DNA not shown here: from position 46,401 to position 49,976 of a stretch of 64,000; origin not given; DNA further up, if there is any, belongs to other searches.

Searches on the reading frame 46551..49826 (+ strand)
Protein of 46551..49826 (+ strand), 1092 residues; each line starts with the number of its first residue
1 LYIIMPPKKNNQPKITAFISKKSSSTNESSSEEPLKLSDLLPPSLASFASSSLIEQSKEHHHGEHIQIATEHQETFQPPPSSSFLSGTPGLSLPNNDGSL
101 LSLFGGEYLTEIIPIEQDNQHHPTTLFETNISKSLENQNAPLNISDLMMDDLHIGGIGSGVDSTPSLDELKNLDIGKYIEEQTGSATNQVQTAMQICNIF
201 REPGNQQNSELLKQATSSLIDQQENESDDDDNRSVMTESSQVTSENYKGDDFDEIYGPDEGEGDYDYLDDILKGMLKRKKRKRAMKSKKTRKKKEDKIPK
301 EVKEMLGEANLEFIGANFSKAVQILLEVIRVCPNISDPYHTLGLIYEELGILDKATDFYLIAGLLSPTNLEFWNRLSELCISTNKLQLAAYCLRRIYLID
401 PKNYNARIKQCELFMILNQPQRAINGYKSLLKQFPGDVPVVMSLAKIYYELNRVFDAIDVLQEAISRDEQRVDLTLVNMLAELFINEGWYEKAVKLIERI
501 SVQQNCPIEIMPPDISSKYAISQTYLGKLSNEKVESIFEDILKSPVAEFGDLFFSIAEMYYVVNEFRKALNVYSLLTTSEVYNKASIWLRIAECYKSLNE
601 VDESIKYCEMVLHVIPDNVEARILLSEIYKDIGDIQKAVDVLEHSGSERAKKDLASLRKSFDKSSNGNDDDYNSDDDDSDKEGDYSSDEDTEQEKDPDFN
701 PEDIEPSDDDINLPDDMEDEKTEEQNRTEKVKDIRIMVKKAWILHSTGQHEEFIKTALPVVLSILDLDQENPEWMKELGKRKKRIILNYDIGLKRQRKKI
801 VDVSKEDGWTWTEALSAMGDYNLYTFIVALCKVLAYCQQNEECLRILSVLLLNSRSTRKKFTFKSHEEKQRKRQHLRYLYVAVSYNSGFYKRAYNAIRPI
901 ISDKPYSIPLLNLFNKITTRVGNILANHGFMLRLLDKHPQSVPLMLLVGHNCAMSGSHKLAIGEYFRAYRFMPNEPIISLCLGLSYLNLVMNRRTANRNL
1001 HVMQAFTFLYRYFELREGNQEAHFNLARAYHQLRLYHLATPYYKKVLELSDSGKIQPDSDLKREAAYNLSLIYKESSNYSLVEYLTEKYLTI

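Call 29: search_protein_families(library=pfam, proteins=[window:46551-49826:+], max_evalue=0.00001)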
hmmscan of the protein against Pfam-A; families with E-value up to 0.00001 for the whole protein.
window:46551-49826:+ (1092 aa): 16 families
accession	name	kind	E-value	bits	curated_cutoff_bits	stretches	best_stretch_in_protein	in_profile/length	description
PF13181.12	TPR_8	-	9.9e-24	81.9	25.7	0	1021-1050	2-31/34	Tetratricopeptide repeat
PF07719.23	TPR_2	-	6.6e-23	79.3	27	0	1021-1050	2-31/34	Tetratricopeptide repeat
PF14559.12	TPR_19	-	4e-20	72.4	25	0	418-470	5-57/68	Tetratricopeptide repeat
PF00515.34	TPR_1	-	8.7e-16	57.4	27.8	0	585-618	1-34/34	Tetratricopeptide repeat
PF13428.12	TPR_14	-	1.9e-15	56.3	23.5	0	587-627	3-43/44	Tetratricopeptide repeat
PF13424.12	TPR_12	-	3.2e-14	53.3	30.1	0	1023-1090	6-72/77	Tetratricopeptide repeat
PF13431.12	TPR_17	-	1.5e-13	50.3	24.4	0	325-355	2-32/34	Tetratricopeptide repeat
PF13176.12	TPR_7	-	2.6e-13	49.3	27.9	0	1022-1050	1-29/36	Tetratricopeptide repeat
PF13174.12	TPR_6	-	7.9e-12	45.4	26.3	0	588-612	3-27/33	Tetratricopeptide repeat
PF13432.12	TPR_16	-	2e-11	44.5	32.7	0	417-469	10-62/65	Tetratricopeptide repeat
PF23914.1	TPR_CcmH_CycH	-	4.7e-11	43.2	42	0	367-463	47-146/158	Cytochrome c-type biogenesis protein H TPR domain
PF12895.13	ANAPC3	-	1.4e-09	38.5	27.2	0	384-464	3-82/82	Anaphase-promoting complex, cyclosome, subunit 3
PF13414.12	TPR_11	-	1.1e-08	35.1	26.8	0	317-350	9-42/42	TPR repeat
PF13371.12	TPR_9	-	2.7e-08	34.1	35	0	418-481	9-72/73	Tetratricopeptide repeat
PF20225.4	DUF6584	-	3.9e-07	30.7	27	0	418-453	17-52/171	Family of unknown function (DUF6584)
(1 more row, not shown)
